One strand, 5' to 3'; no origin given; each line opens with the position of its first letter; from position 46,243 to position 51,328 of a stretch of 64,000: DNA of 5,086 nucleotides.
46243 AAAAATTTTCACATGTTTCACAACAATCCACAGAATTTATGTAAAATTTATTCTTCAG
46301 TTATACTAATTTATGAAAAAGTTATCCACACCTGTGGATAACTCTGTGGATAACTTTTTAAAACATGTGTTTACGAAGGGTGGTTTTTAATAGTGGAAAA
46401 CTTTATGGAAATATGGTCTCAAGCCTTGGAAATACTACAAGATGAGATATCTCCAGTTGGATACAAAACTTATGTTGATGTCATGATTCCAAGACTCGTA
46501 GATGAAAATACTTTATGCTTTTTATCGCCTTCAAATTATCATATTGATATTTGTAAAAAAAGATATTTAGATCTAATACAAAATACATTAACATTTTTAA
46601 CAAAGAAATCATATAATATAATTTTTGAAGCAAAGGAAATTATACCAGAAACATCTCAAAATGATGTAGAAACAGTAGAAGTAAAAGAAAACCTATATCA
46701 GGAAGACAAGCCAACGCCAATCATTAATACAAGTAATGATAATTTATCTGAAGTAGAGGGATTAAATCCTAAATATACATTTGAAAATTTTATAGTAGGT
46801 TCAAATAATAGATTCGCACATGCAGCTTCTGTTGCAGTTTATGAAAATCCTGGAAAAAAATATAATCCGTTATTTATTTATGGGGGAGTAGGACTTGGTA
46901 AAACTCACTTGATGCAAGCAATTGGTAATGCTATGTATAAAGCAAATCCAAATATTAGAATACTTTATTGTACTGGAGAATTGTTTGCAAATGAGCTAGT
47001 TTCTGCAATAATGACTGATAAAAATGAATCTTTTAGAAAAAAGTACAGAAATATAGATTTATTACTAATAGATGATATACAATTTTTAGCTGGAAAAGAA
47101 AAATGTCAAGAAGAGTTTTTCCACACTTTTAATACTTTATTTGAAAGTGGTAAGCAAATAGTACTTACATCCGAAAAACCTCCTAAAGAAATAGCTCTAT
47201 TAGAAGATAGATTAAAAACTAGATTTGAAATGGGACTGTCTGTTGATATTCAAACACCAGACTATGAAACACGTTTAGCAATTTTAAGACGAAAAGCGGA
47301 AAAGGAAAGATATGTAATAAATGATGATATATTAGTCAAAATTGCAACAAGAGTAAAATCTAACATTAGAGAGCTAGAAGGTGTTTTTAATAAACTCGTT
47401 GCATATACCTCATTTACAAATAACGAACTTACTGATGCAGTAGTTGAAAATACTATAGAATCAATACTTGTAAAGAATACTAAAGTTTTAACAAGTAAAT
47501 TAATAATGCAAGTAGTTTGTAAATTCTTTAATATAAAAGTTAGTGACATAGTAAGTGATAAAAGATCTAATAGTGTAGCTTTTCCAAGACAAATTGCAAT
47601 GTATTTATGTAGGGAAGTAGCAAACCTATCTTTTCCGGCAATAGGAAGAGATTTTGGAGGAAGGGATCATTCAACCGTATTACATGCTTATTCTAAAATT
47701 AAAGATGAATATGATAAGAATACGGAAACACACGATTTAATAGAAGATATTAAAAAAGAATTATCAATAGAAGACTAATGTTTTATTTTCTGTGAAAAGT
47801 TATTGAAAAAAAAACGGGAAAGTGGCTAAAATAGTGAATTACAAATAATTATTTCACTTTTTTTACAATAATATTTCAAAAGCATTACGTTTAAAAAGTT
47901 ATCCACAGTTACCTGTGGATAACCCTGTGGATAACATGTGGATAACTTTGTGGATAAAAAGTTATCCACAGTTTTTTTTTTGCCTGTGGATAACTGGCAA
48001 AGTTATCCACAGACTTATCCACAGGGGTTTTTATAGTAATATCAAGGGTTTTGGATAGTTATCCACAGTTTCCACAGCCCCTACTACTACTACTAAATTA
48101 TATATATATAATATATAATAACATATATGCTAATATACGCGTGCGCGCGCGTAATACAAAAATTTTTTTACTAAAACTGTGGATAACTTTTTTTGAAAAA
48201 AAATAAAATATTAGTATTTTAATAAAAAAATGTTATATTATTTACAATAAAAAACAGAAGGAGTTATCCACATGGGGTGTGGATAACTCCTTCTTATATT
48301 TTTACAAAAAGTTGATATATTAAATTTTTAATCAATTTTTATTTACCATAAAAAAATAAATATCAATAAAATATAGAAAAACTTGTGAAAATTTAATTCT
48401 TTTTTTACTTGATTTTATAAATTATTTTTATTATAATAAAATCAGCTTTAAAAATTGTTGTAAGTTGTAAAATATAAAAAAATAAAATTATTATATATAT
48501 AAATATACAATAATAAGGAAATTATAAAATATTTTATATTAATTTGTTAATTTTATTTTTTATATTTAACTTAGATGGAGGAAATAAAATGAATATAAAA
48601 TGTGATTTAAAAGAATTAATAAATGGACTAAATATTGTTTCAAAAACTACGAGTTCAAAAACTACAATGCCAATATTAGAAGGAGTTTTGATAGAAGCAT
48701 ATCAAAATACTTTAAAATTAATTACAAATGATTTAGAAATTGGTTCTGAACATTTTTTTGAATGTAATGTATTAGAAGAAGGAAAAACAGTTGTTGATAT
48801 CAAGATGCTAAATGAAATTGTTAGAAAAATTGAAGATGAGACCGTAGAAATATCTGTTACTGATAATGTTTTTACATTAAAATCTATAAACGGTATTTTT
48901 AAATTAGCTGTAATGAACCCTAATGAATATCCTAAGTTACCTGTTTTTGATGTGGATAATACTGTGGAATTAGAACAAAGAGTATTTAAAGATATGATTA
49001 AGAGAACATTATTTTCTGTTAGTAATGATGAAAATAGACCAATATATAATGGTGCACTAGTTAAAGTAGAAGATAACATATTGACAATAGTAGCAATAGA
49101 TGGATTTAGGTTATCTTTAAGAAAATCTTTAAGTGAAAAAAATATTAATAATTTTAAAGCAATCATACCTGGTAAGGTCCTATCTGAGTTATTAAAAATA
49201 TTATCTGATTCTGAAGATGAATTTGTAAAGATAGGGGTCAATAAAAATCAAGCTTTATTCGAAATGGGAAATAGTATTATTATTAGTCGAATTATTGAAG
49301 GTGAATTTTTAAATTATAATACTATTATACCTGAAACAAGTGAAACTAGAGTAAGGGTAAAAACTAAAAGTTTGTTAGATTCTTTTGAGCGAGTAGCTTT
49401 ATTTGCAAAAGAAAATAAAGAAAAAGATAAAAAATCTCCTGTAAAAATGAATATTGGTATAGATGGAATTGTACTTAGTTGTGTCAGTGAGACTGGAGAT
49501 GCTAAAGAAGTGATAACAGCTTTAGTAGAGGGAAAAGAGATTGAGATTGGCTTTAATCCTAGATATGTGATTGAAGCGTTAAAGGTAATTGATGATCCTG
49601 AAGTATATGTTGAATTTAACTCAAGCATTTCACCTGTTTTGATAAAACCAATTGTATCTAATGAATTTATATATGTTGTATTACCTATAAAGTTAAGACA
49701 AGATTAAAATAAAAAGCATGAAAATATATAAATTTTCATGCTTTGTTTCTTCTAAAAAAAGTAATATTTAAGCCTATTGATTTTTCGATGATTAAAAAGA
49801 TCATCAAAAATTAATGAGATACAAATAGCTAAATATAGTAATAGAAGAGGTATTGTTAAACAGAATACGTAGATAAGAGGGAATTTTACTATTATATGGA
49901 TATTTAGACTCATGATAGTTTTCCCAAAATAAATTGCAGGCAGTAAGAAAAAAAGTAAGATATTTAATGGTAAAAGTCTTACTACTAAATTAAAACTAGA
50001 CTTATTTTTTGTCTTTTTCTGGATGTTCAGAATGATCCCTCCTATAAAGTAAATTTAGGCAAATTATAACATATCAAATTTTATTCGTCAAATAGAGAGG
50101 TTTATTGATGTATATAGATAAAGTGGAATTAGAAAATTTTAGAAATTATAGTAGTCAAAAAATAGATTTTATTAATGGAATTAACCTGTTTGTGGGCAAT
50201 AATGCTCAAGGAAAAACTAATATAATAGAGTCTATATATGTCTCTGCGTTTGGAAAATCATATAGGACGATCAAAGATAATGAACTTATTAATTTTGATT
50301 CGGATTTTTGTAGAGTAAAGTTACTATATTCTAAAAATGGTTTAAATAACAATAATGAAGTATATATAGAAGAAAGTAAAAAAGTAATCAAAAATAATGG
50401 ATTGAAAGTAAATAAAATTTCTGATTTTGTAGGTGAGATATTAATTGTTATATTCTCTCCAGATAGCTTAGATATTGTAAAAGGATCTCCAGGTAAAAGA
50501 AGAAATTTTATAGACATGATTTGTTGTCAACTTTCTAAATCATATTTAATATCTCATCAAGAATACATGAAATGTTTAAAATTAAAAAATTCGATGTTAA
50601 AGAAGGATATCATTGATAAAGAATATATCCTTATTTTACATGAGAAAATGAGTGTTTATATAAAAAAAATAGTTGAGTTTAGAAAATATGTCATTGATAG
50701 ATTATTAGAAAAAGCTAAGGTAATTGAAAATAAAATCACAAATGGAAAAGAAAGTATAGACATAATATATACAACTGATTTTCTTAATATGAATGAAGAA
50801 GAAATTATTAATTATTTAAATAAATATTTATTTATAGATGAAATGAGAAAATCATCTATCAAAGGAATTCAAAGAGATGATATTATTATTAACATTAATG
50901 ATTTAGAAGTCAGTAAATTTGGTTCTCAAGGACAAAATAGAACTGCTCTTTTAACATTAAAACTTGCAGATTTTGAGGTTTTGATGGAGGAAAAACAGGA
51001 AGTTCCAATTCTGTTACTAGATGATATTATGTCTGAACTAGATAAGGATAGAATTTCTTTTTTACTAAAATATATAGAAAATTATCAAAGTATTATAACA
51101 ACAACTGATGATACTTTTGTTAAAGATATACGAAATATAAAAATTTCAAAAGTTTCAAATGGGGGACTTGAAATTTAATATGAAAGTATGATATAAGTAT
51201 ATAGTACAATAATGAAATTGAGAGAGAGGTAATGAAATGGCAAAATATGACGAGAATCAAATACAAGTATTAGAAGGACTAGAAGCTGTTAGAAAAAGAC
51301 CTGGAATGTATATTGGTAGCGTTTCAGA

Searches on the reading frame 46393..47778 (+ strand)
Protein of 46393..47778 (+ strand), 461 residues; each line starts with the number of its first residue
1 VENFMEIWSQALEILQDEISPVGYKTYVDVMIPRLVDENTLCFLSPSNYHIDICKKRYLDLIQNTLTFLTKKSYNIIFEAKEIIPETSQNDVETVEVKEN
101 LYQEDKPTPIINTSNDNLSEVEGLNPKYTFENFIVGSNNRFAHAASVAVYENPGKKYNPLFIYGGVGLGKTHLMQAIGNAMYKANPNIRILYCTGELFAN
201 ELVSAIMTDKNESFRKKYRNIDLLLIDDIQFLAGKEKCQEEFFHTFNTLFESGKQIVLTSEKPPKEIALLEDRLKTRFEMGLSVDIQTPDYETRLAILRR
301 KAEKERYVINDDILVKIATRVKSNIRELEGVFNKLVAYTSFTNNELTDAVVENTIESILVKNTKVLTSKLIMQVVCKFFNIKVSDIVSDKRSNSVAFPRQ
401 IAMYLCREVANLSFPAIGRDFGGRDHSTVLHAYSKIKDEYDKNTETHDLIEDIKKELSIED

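Call 77: search_protein_families(library=ncbifam, proteins=[window:46393-47778:+], max_evalue=1e-10)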
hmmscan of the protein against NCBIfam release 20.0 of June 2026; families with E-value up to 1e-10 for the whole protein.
window:46393-47778:+ (461 aa): 8 families
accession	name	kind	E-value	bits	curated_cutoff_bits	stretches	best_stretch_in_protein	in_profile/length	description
TIGR00362.1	DnaA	equivalog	1.4e-157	525.3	343.9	1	8-457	1-437/437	chromosomal replication initiator protein DnaA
NF001154.0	PRK00149.3-3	equivalog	1.4e-98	330.9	410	1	37-457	42-458/462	chromosomal replication initiator protein DnaA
NF009087.0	PRK12422.1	equivalog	6.3e-73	246.5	657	1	121-458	101-444/455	chromosomal replication initiator protein DnaA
TIGR03420.1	DnaA_homol_Hda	equivalog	8.3e-31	107.3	194.8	1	124-354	8-224/226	DnaA regulatory inactivator Hda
NF038214.1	IS21_help_AAA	equivalog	1.2e-14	54.5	200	1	158-266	91-196/232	IS21-like element helper ATPase IstB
NF005982.0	PRK08084.1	equivalog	1.3e-14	54.4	268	1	128-347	19-225/235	DnaA inactivator Hda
NF005992.0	PRK08116.1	subfamily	2.8e-14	52.9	189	1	77-302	32-262/269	hypothetical protein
NF005304.0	PRK06835.1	equivalog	8.1e-13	48.2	215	1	151-268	177-294/330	ATP-binding protein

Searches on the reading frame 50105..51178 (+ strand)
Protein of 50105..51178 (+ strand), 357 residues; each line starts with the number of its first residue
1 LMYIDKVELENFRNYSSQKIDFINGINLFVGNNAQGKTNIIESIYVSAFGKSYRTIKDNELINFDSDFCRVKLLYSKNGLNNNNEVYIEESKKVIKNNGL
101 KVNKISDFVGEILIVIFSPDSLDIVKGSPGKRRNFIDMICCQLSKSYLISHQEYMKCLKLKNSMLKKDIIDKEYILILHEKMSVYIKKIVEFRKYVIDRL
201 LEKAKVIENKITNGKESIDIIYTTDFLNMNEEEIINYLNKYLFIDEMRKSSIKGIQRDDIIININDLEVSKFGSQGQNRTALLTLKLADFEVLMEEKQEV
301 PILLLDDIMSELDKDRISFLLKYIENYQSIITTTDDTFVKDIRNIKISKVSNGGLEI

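Call 77: search_protein_families(library=ncbifam, proteins=[window:50105-51178:+], max_evalue=1e-10)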
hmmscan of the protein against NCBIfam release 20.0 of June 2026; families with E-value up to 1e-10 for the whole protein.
window:50105-51178:+ (357 aa): 3 families
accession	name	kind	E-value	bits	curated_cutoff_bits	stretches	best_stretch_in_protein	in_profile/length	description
TIGR00611.2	recf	equivalog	1.5e-92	310.4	172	1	4-334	1-339/339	DNA replication/repair protein RecF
NF010680.0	PRK14079.1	equivalog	2.7e-48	164.7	386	1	5-335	4-327/349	recombination protein F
NF003034.1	PRK03918.1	equivalog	1.8e-11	42.8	700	1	2-100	1-102/878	DNA double-strand break repair ATPase Rad50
